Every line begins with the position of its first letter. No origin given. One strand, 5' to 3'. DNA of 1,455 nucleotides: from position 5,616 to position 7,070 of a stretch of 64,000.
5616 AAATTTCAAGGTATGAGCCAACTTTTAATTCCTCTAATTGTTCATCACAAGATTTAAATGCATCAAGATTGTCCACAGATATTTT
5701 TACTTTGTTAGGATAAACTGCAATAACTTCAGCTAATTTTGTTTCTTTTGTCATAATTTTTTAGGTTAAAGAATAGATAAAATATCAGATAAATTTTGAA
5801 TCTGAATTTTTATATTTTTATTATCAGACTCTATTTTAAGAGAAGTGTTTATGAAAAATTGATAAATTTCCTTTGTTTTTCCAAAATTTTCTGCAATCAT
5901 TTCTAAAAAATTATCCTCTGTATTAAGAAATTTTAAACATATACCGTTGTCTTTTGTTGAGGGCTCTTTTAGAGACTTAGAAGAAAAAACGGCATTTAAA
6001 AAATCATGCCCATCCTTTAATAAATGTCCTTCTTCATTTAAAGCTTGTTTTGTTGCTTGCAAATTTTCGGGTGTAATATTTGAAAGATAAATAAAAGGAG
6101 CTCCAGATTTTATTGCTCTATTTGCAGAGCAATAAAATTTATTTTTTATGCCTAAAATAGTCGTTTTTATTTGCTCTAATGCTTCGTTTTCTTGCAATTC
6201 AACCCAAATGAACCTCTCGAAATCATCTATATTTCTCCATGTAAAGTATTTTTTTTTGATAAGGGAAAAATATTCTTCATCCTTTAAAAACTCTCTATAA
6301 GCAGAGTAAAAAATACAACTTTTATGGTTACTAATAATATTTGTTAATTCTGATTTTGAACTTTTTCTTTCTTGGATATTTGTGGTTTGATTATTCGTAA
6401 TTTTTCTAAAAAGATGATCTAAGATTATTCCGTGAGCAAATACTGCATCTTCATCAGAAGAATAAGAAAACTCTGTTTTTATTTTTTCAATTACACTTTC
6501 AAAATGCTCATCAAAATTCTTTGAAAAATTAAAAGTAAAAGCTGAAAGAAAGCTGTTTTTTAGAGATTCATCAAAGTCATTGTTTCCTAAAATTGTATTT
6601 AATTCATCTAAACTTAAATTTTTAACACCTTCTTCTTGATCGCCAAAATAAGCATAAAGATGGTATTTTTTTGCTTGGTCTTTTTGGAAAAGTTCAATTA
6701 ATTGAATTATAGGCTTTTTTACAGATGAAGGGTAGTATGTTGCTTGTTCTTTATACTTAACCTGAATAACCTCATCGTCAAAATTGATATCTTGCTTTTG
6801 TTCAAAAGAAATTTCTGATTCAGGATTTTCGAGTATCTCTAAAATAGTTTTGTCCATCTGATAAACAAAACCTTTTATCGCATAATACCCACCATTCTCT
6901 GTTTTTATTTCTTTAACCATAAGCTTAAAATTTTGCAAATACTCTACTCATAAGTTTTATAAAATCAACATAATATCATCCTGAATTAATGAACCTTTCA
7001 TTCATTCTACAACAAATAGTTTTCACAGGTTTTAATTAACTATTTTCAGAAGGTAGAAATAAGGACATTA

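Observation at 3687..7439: Low-GC two-gene HerA-ATPase module beside leuX-type tRNA-Leu(CAA): candidate anti-phage defence islet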

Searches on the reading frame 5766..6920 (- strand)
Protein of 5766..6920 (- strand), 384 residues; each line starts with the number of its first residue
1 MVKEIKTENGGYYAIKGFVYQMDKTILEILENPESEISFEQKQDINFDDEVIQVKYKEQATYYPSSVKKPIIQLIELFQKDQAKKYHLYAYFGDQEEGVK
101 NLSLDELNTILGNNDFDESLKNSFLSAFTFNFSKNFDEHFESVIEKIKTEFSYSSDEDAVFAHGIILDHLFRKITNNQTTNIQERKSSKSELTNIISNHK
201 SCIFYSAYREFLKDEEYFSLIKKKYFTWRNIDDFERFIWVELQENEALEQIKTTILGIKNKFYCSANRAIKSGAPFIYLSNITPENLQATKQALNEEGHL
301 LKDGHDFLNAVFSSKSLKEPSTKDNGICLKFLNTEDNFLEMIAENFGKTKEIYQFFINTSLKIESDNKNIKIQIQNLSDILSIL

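Call 9: search_protein_families(library=pfam, proteins=[window:5766-6920:-], max_evalue=0.1)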
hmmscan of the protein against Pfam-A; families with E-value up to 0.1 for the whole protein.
window:5766-6920:- (384 aa): 1 family
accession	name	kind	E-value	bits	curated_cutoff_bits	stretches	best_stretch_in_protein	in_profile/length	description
PF00443.35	UCH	-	0.024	14.7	23.9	0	138-183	70-109/254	Ubiquitin carboxyl-terminal hydrolase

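Call 10: search_protein_families(library=padloc, proteins=[window:5766-6920:-], max_evalue=0.1)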
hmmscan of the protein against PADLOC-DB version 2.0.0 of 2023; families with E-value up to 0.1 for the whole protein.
window:5766-6920:- (384 aa): 1 family
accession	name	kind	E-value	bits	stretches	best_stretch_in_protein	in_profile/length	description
PDLC02187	DUF4297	-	1.7e-50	170.2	1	14-384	9-404/404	-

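Call 11: search_protein_families(library=ncbifam, proteins=[window:5766-6920:-], max_evalue=0.1)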
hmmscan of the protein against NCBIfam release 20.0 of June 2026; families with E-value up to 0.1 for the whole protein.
window:5766-6920:- (384 aa): 1 family
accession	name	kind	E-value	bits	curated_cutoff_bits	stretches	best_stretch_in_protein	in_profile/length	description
NF042945.1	DUF4297_antiphage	equivalog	2.9e-58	197.8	300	1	14-384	6-400/400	DUF4297 family anti-phage-associated protein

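Call 12: search_solved_structures(query=window:5766-6920:-, max_evalue=1, show_alignments=2)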
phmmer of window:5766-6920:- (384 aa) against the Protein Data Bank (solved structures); distinct sequences matched with E-value up to 1: 3.
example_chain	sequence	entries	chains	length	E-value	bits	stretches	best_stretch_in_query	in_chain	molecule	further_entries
8xav_G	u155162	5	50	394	8.6e-25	91.2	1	14-383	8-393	DUF4297 | Restriction endonuclease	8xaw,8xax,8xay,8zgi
9c1m_A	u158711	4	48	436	4.1e-10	42.9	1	13-119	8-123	DUF4297 domain-containing protein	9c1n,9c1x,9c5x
8ziq_A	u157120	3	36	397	4.7e-07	32.8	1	12-159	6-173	DUF4297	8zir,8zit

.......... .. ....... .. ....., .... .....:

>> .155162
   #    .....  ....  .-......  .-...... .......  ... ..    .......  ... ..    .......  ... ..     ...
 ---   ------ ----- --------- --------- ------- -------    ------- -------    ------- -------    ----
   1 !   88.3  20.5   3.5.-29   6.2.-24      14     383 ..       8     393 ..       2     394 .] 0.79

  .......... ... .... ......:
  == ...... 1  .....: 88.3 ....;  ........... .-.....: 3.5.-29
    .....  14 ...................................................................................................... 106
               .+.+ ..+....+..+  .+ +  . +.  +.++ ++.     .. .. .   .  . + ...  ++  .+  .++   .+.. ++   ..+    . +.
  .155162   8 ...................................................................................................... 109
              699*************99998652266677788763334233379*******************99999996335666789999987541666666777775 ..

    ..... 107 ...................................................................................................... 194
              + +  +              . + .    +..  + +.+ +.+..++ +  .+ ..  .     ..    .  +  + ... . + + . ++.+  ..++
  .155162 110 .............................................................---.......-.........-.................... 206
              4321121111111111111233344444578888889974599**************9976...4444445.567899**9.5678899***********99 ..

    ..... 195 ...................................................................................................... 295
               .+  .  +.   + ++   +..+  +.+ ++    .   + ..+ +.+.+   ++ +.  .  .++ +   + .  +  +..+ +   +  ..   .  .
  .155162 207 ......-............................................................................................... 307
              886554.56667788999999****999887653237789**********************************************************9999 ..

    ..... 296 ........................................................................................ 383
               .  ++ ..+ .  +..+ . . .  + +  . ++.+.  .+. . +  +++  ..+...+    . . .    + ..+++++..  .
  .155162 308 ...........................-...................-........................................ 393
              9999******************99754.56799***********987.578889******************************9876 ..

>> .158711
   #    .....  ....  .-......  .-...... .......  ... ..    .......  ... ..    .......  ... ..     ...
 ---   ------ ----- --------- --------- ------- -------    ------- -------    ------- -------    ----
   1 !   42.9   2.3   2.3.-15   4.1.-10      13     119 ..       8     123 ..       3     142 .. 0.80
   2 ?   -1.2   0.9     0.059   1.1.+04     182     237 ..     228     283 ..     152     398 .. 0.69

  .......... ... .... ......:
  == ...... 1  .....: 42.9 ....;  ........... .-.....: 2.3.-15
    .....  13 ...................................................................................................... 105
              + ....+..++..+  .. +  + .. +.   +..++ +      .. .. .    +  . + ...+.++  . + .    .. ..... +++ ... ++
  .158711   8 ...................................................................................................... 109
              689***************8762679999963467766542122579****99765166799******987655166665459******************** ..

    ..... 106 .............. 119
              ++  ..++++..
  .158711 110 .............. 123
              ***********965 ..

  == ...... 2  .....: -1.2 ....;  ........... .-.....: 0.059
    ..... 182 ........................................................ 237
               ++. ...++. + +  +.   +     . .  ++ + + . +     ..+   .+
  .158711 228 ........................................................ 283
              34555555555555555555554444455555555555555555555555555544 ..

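Call 29: find_homologous_proteins(query=window:5766-6920:-, max_evalue=0.00001)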
Query window:5766-6920:- (384 aa): 119 proteins with E <= 0.00001 among 2601 candidates.
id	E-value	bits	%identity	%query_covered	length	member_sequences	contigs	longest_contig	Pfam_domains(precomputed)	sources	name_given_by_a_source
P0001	1.2e-246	836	100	100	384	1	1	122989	-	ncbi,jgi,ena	jgi:hypothetical protein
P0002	1.7e-198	677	81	100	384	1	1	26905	-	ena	-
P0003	1.3e-189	648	78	100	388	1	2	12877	-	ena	-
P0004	3.0e-186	637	75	100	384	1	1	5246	-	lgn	-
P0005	3.6e-182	624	74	100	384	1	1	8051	-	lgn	-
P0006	1.3e-171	589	70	99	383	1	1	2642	-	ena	-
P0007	1.6e-122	427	52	98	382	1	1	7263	-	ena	-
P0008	7.8e-122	425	53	98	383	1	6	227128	-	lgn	-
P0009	1.4e-120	421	52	98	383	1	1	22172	-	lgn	-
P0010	9.0e-118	412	51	97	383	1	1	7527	-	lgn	-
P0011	3.1e-115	404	54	95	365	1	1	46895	-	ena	-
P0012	1.2e-104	369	51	99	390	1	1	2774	-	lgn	-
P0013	3.0e-98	348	49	100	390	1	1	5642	-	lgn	-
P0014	1.9e-94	335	48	100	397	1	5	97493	-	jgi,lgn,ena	-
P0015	1.5e-93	332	47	98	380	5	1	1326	-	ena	-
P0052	5.1e-84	301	43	98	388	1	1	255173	-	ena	-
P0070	1.3e-70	257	38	98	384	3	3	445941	-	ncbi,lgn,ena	-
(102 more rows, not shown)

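Call 30: find_encoding_contigs(protein=P0002, flank=10000, max_places=4)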
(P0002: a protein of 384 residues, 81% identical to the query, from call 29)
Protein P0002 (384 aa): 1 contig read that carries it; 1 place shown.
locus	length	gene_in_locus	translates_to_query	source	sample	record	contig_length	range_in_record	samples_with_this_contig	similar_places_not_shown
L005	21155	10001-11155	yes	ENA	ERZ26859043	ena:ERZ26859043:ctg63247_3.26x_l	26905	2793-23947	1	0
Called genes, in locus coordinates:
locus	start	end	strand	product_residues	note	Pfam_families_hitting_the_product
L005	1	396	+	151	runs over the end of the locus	PF01475:FUR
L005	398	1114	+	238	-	PF00005:ABC_tran, PF02463:SMC_N (faint), PF13175:AAA_15 (faint), PF13401:AAA_22 (weak), PF13304:AAA_21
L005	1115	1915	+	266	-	PF00950:ABC-3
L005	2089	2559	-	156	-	PF01297:ZnuA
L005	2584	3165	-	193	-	PF01297:ZnuA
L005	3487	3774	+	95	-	PF00166:Cpn10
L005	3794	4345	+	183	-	PF00118:Cpn60_TCP1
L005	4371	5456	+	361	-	-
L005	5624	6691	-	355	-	PF02463:SMC_N (weak), PF13476:AAA_23 (faint), PF00005:ABC_tran, PF13304:AAA_21 (faint)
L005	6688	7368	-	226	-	PF00528:BPD_transp_1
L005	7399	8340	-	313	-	PF00892:EamA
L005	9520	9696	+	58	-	PF01710:HTH_Tnp_IS630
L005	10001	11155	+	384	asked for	-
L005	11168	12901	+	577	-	PF01580:FtsK_SpoIIIE (faint), PF01935:DUF87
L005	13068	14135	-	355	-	PF13276:HTH_21, PF00665:rve, PF13610:DDE_Tnp_IS240 (weak), PF13683:rve_3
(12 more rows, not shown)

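Call 31: find_encoding_contigs(protein=P0003, flank=10000, max_places=4)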
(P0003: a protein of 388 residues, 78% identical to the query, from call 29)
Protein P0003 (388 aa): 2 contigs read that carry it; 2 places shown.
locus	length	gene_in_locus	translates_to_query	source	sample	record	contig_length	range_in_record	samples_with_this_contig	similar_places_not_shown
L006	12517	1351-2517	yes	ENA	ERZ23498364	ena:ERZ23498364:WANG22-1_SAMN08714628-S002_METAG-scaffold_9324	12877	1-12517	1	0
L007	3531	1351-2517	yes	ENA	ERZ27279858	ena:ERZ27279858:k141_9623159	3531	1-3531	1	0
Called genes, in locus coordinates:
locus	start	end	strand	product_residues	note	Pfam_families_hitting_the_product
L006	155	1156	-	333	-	PF02899:Phage_int_SAM_1, PF13495:Phage_int_SAM_4, PF00589:Phage_integrase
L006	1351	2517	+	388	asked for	-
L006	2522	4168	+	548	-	PF01580:FtsK_SpoIIIE (faint), PF01935:DUF87, PF05872:HerA_C (faint)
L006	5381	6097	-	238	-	PF11740:KfrA_N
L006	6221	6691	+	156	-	-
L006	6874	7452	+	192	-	-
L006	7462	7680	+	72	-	-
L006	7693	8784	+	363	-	-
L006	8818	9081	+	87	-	-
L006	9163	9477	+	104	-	-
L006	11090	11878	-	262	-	PF02384:N6_Mtase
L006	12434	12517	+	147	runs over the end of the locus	PF01555:N6_N4_Mtase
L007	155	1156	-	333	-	PF02899:Phage_int_SAM_1, PF13495:Phage_int_SAM_4, PF00589:Phage_integrase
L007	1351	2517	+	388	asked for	-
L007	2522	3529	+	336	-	?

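Call 32: find_encoding_contigs(protein=P0008, flank=10000, max_places=4)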
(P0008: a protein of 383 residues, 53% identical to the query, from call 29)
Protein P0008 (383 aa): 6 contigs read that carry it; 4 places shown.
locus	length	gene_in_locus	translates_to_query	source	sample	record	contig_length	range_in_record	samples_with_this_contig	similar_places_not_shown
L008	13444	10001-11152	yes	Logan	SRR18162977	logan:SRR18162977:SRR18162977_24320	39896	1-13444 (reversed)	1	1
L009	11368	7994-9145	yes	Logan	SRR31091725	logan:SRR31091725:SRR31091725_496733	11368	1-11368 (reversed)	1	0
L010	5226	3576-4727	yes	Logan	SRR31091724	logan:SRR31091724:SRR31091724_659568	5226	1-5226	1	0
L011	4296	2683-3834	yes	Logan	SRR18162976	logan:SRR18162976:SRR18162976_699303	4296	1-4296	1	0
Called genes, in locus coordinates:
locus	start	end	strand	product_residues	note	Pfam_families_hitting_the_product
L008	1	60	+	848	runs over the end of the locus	PF12704:MacB_PCD, PF02687:FtsX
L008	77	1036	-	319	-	PF13354:Beta-lactamase2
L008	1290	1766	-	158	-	-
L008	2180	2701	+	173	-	PF13091:PLDc_2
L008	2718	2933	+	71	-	-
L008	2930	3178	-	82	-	PF13560:HTH_31 (weak), PF12844:HTH_19 (weak), PF01381:HTH_3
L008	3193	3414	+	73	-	-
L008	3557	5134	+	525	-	PF12161:HsdM_N, PF02384:N6_Mtase, PF05175:MTS (faint)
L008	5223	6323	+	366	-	PF01420:Methylase_S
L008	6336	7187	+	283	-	-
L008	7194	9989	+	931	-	PF04313:HSDR_N, PF04851:ResIII, PF00270:DEAD, PF18766:SWI2_SNF2, PF22679:T1R_D3-like, PF12008:EcoR124_C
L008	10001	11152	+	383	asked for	-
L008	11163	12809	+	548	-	PF01580:FtsK_SpoIIIE (faint), PF01935:DUF87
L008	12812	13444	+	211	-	?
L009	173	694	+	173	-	PF13091:PLDc_2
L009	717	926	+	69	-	-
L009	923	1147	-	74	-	PF13560:HTH_31, PF12844:HTH_19 (weak), PF01381:HTH_3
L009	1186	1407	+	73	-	-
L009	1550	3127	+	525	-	PF12161:HsdM_N, PF02384:N6_Mtase, PF05175:MTS (faint)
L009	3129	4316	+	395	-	PF01420:Methylase_S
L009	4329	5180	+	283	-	-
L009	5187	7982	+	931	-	PF04313:HSDR_N, PF04851:ResIII, PF00270:DEAD, PF18766:SWI2_SNF2, PF22679:T1R_D3-like, PF12008:EcoR124_C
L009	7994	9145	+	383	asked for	-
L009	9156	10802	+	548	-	PF01580:FtsK_SpoIIIE (faint), PF01935:DUF87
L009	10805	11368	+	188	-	?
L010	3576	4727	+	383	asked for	-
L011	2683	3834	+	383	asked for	-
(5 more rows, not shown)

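Call 41: list_cluster_members(proteins=[window:5766-6920:-, window:4039-5754:-, window:345-3686:-, window:7954-9117:+, window:11253-12572:+])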
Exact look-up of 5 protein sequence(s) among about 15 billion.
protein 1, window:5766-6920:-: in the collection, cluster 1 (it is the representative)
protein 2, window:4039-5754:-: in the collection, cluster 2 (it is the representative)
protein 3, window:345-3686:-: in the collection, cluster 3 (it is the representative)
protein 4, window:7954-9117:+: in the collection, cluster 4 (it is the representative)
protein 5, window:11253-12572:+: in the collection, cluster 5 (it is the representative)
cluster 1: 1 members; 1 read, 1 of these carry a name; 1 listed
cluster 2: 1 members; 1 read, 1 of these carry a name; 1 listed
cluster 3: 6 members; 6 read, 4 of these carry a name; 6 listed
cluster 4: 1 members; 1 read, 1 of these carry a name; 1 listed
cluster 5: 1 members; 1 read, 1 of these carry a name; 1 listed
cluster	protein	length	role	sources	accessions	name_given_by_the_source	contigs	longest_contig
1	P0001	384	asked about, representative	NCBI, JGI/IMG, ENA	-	hypothetical protein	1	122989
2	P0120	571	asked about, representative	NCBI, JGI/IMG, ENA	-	hypothetical protein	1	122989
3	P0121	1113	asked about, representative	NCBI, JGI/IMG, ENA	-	RHH-type proline utilization regulon transcriptional repressor/proline ...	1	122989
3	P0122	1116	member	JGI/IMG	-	RHH-type proline utilization regulon transcriptional repressor/proline ...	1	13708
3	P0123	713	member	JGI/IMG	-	RHH-type proline utilization regulon transcriptional repressor/proline ...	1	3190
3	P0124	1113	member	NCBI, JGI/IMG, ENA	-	RHH-type proline utilization regulon transcriptional repressor/proline ...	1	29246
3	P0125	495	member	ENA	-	-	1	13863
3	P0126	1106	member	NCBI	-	-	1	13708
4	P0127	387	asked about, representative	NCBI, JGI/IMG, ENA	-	membrane protease subunit HflK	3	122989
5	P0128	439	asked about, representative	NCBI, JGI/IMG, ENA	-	adenylosuccinate synthase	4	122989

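Call 43: find_encoding_contigs(protein=P0124, flank=10000, max_places=10)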
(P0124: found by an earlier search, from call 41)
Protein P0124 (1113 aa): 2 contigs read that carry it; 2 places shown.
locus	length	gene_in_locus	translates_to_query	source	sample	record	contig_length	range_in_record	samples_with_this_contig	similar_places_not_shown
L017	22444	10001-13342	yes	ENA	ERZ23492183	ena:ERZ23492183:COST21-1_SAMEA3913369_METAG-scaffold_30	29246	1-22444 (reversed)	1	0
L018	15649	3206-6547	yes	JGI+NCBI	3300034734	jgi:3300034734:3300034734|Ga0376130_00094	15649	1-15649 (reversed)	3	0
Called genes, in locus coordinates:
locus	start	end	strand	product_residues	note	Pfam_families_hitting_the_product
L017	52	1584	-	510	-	PF01435:Peptidase_M48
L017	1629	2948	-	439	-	PF00709:Adenylsucc_synt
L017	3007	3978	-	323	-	PF13393:tRNA-synt_His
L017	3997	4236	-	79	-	PF09838:DUF2065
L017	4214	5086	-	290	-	PF01145:Band_7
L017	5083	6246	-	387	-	PF01145:Band_7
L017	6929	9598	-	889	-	PF13304:AAA_21 (weak)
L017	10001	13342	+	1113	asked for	PF14850:Pro_dh-DNA_bdg, PF01619:Pro_dh, PF00171:Aldedh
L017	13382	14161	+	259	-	PF01764:Lipase_3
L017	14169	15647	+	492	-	PF12161:HsdM_N (weak), PF02384:N6_Mtase, PF07669:Eco57I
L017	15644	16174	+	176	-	PF08279:HTH_11, PF13412:HTH_24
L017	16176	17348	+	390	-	PF01420:Methylase_S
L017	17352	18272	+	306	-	PF13289:SIR2_2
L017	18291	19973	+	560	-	PF10412:TrwB_AAD_bind (faint), PF01580:FtsK_SpoIIIE (faint), PF01935:DUF87, PF05872:HerA_C (weak)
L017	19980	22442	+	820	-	PF00270:DEAD, PF04851:ResIII, PF18766:SWI2_SNF2, PF00271:Helicase_C, PF08463:EcoEI_R_C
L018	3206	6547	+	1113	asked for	PF14850:Pro_dh-DNA_bdg, PF01619:Pro_dh, PF00171:Aldedh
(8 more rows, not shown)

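Call 50: predict_structure(alignment_id=A1)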
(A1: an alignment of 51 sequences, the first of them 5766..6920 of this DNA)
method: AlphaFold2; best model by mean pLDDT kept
length: 384 residues; sequences in the alignment: 51
mean_pLDDT: 90.2   pTM: 0.84
mean pLDDT of the five models: 90.2, 89.1, 88.6, 88.0, 87.2
residues with pLDDT >= 90: 274; 70-90: 97; 50-70: 6; < 50: 7
segments of 3 or more residues with pLDDT < 50: 1-7
pLDDT, mean of each block of 10 residues (from residue 1): 45 84 94 87 79 91 92 94 95 94 95 94 97 95 97 94 92 79 86 90 87 92 87 92 95 97 82 93 95 96 88 90 92 95 92 94 89 96 95
secondary structure, 60 per line:
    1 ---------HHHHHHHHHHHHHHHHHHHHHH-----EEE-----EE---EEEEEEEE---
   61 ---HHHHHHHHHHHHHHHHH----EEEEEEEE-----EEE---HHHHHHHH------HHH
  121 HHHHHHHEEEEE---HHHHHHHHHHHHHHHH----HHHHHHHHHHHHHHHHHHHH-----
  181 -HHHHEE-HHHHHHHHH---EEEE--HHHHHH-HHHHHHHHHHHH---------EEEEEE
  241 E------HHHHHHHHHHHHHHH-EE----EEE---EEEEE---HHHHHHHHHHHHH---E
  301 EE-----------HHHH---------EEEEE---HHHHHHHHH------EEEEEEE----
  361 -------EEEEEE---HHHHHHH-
elements in order: H10-31 E37-39 E50-57 H64-80 E85-92 E98-100 H104-111 H118-127 E128-132 H136-151 H156-175 H182-185 H189-197 E201-204 H207-212 H214-225 E235-241 H248-262 E270-272 E276-280 H284-296 E300-302 H314-317 E327-331 H335-343 E350-356 E368-373 H377-383
